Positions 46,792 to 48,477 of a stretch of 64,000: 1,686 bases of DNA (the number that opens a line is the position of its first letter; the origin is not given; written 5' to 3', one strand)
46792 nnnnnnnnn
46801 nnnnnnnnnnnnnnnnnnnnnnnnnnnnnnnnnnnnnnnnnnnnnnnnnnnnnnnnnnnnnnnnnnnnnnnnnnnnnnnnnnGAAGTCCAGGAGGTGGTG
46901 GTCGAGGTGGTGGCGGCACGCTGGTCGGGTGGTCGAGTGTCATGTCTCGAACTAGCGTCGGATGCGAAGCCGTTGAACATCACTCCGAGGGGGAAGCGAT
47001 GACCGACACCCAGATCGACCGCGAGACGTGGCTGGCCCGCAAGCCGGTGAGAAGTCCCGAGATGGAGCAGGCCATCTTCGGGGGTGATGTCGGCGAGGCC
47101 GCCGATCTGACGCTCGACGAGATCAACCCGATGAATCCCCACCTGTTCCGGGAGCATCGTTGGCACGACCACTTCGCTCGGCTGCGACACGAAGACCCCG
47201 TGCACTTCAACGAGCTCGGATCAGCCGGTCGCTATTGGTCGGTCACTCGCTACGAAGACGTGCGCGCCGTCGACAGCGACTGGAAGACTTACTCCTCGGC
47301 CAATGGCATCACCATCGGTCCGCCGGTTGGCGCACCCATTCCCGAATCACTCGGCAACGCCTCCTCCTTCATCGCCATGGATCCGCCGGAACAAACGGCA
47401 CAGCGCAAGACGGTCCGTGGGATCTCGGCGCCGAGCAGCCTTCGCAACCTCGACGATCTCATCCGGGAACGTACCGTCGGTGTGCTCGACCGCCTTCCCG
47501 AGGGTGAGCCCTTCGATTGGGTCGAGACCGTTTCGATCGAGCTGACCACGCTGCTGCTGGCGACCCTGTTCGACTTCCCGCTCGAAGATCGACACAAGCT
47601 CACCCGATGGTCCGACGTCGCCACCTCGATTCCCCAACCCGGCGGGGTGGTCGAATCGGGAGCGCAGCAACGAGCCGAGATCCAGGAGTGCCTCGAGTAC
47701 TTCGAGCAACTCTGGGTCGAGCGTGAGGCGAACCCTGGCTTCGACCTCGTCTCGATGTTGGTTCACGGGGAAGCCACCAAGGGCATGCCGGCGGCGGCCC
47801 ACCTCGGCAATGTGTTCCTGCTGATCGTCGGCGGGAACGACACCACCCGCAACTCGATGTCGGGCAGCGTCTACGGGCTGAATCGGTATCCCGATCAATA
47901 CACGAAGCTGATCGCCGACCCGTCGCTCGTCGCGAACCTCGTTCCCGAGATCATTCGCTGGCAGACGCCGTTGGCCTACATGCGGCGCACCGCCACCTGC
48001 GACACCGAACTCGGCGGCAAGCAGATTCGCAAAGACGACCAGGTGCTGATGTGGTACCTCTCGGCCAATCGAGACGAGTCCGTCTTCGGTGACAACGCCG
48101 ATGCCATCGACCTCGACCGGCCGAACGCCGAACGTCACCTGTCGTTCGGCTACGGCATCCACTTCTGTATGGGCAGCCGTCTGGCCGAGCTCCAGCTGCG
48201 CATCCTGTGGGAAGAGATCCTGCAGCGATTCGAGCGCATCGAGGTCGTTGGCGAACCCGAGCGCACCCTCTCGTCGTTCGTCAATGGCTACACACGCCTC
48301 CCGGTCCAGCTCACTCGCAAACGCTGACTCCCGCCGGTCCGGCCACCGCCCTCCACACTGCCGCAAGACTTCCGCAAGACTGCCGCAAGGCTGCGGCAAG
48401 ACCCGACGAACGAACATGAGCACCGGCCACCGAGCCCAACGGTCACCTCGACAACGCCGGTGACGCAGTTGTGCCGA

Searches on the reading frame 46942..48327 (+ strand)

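Call 35: search_protein_families(library=pfam, proteins=[window:46942-48327:+], max_evalue=0.001)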
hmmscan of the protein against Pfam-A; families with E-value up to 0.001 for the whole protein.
window:46942-48327:+ (461 aa): 1 family
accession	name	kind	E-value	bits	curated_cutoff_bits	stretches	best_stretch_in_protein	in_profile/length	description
PF00067.27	p450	-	1.1e-19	71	22.8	1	288-432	264-434/462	Cytochrome P450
